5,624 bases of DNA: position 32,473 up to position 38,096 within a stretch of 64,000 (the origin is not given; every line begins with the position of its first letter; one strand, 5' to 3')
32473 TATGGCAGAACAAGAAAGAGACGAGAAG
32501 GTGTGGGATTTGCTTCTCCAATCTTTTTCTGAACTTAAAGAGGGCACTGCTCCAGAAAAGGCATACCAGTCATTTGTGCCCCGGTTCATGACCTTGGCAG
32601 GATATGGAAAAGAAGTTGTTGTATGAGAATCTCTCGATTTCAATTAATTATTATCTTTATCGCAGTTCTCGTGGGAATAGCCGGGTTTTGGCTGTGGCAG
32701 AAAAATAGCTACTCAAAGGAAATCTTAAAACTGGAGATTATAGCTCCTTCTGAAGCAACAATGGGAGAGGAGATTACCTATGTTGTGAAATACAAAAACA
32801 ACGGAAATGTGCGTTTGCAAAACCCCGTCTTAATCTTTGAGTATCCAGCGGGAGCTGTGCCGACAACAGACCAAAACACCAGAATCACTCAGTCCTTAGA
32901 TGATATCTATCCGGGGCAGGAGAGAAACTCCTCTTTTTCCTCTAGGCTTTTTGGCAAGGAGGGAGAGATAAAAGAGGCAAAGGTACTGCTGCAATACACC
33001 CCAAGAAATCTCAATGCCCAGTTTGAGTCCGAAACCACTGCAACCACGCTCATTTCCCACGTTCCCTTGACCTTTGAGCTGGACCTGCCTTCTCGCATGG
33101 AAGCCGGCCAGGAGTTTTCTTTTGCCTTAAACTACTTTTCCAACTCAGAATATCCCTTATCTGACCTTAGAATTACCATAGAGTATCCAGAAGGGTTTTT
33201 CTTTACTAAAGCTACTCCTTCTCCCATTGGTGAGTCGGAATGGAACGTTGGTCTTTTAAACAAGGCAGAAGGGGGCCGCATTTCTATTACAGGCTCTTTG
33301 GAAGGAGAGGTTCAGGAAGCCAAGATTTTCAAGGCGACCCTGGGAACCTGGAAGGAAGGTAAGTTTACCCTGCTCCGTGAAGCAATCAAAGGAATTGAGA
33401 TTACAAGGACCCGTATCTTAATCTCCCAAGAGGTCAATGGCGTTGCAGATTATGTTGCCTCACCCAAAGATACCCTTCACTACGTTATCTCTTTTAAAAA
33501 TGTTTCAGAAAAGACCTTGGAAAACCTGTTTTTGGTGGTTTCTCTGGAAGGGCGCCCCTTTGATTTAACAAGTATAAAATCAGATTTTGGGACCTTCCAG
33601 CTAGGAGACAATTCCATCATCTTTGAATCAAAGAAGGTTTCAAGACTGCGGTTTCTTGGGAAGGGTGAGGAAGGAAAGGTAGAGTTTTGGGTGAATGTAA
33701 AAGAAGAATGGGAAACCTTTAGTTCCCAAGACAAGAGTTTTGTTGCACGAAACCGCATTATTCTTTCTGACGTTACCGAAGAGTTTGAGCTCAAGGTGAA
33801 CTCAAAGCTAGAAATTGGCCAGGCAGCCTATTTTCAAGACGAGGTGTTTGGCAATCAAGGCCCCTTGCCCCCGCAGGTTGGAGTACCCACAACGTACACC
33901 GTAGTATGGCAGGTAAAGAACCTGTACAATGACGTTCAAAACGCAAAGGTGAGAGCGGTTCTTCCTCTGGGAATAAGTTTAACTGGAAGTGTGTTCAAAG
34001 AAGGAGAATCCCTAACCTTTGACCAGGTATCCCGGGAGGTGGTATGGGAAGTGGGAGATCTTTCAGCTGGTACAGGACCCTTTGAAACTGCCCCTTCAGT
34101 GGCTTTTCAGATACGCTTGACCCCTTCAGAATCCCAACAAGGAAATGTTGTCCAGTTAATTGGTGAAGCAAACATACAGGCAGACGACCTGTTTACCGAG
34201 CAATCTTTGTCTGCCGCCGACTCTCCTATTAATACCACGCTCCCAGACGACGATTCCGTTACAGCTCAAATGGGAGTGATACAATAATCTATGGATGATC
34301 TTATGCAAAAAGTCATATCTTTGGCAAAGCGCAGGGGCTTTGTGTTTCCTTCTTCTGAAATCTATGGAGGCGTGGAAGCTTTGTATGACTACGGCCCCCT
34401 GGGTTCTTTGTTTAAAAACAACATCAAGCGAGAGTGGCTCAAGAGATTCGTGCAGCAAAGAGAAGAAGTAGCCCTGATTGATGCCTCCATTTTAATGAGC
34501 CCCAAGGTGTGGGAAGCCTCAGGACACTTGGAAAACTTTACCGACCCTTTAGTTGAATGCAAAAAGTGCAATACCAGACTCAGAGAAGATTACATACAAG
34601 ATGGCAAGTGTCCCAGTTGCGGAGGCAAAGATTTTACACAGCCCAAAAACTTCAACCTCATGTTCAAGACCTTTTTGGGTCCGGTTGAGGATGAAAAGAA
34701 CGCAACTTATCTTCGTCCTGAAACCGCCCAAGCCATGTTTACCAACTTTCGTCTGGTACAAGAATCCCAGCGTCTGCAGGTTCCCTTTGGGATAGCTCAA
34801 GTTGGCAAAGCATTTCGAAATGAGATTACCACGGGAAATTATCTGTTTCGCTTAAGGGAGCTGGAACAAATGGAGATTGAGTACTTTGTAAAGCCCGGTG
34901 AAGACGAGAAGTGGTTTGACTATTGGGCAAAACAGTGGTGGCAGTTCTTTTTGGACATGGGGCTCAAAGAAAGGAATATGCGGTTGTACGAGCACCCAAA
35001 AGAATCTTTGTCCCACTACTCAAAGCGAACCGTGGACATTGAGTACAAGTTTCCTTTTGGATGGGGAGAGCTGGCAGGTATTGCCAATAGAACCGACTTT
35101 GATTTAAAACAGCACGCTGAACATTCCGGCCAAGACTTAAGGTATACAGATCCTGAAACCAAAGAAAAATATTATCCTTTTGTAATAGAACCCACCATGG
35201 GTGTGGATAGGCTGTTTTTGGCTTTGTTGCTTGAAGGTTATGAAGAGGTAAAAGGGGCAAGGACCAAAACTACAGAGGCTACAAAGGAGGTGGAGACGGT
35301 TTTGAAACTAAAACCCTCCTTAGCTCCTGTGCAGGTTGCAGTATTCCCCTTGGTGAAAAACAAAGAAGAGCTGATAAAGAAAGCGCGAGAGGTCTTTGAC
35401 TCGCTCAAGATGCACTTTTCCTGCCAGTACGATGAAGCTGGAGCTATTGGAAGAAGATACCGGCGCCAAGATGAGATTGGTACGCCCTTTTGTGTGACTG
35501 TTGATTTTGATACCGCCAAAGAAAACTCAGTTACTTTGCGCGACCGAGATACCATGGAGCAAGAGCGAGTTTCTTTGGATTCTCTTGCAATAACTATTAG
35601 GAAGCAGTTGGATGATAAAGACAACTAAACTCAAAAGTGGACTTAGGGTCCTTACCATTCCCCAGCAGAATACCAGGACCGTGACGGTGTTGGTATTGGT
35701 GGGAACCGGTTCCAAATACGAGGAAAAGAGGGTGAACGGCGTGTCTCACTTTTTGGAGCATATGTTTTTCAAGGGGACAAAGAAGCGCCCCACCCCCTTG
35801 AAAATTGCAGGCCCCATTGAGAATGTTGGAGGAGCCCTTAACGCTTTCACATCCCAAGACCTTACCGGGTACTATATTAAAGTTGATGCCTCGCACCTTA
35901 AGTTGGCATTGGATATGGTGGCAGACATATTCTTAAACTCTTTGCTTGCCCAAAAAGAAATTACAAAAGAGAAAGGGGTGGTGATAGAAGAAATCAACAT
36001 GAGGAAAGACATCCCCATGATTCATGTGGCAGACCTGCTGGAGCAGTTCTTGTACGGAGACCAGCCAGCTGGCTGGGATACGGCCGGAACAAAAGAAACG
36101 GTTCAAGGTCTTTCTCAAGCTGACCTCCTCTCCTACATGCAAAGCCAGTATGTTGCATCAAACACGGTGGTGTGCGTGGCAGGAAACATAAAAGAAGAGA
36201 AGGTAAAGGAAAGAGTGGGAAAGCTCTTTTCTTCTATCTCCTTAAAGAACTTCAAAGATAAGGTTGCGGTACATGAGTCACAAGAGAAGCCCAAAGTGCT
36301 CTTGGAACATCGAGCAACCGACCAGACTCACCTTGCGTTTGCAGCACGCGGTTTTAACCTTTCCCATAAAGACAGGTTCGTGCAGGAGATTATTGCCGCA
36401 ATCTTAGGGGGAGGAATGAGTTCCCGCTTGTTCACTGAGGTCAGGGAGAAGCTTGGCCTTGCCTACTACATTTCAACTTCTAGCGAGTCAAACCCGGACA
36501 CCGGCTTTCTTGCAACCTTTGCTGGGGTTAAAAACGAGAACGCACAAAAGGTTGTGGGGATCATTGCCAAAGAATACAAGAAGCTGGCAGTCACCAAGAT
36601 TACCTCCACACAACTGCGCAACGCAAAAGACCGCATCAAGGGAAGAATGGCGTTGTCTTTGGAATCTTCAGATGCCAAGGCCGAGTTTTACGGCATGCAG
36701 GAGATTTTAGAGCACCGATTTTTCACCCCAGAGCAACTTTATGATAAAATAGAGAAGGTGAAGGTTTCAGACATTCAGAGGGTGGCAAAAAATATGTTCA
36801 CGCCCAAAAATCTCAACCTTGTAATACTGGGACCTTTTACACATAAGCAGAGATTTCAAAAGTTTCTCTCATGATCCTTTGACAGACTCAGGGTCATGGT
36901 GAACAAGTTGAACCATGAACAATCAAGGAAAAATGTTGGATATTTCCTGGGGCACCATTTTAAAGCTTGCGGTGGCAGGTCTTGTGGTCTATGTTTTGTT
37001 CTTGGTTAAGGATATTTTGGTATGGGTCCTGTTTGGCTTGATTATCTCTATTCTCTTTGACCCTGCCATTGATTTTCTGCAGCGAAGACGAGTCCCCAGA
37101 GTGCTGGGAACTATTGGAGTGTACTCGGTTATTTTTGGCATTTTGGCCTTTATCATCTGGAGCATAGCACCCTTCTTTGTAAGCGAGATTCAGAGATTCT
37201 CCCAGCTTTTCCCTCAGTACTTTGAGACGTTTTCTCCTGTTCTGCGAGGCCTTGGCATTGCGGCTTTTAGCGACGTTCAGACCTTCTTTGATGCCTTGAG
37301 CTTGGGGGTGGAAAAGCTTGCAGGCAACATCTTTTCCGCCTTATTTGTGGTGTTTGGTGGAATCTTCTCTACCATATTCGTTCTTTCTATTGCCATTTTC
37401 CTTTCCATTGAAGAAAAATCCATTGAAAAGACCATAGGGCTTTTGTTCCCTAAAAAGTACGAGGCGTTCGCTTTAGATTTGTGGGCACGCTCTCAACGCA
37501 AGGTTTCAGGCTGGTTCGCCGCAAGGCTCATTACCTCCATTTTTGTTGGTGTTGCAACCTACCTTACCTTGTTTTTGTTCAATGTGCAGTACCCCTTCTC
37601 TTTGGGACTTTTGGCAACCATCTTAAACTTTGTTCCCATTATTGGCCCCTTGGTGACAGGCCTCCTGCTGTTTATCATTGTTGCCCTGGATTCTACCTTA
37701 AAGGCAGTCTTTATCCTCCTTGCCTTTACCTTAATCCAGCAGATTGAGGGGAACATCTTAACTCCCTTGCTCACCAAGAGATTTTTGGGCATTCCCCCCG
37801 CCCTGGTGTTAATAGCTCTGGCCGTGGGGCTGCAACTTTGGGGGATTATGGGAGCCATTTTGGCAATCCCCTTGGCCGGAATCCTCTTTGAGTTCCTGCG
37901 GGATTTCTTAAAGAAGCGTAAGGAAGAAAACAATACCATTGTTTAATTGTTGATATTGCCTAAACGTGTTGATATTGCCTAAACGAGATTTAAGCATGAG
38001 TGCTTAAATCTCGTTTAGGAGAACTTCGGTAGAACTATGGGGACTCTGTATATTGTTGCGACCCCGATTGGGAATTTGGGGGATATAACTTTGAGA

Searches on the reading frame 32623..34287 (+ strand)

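Call 10: search_protein_families(library=ncbifam, proteins=[window:32623-34287:+], max_evalue=0.00001)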
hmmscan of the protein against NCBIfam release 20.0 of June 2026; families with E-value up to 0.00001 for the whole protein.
window:32623-34287:+ (554 aa): 1 family
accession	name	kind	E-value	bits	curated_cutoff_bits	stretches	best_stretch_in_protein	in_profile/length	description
TIGR01451.2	B_ant_repeat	repeat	1.3e-07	31.5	24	0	43-77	6-40/53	DUF11 type repeat protein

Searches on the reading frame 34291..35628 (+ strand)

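Call 10: search_protein_families(library=ncbifam, proteins=[window:34291-35628:+], max_evalue=0.00001)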
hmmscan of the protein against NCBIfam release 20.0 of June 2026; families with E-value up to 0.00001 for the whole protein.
window:34291-35628:+ (445 aa): 8 families
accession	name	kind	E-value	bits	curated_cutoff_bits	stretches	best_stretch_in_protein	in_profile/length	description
NF003211.1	PRK04173.1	equivalog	1.9e-187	623.6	312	2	105-433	128-451/454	glycine--tRNA ligase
TIGR00389.1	glyS_dimeric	equivalog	8e-146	486.9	243.3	3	5-215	3-234/565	glycine--tRNA ligase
NF011484.0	PRK14894.1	equivalog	3e-143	477.8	1050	2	5-320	6-336/539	glycine--tRNA ligase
TIGR00408.1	proS_fam_I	equivalog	3.1e-12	46.2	437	1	338-442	274-383/475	proline--tRNA ligase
NF008979.1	PRK12325.1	exception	3.3e-09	36.1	550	1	342-433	340-433/437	proline--tRNA ligase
TIGR00418.1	thrS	equivalog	7.2e-09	35.1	383.65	0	282-439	427-564/565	threonine--tRNA ligase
NF006625.0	PRK09194.1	equivalog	6.3e-08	32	558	1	336-435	457-557/559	proline--tRNA ligase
NF003068.0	PRK03991.1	equivalog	6.1e-07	28.2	484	1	282-442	446-594/613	threonine--tRNA ligase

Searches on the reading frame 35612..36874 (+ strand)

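Call 10: search_protein_families(library=ncbifam, proteins=[window:35612-36874:+], max_evalue=0.00001)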
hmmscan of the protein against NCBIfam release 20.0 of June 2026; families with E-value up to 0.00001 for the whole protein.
window:35612-36874:+ (420 aa): 4 families
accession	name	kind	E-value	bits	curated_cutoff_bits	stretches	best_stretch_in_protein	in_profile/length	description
NF047422.1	YfmF_fam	equivalog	6.6e-41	140.6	285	1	87-395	89-401/412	EF-P 5-aminopentanol modification-associated protein YfmF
NF047421.1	YfmH_fam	equivalog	4.2e-28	98.7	250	1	4-404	12-419/425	EF-P 5-aminopentanol modification-associated protein YfmH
NF011681.0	PRK15101.1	equivalog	3.9e-23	81.4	765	1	4-170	46-212/961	pitrilysin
TIGR02110.1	PQQ_syn_pqqF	equivalog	6.1e-14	51.7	320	1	6-192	4-193/697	pyrroloquinoline quinone biosynthesis protein PqqF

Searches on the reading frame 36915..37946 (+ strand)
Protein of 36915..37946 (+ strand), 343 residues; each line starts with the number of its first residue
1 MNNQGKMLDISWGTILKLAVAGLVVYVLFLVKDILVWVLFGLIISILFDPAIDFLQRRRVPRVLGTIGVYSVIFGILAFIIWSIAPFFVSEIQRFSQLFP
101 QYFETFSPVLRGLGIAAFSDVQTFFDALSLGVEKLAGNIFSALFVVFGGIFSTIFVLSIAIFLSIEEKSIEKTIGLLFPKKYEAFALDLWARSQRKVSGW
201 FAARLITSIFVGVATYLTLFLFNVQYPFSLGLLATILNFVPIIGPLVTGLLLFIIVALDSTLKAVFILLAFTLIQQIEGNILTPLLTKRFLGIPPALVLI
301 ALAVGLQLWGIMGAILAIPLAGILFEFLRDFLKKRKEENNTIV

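Call 10: search_protein_families(library=ncbifam, proteins=[window:36915-37946:+], max_evalue=0.00001)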
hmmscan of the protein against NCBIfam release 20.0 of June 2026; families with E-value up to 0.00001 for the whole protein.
window:36915-37946:+ (343 aa): 3 families
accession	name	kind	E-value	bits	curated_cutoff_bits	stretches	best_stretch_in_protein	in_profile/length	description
TIGR02872.1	spore_ytvI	equivalog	7.5e-22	78.2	198.15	2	131-326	135-333/341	sporulation integral membrane protein YtvI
NF008930.0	PRK12287.1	subfamily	1.3e-18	67.7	318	1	23-323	22-320/344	AI-2E family transporter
NF045801.1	efflux_ABUW_0982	equivalog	6.8e-17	61.5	675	1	142-330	153-342/392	chloramphenicol efflux transporter CxpE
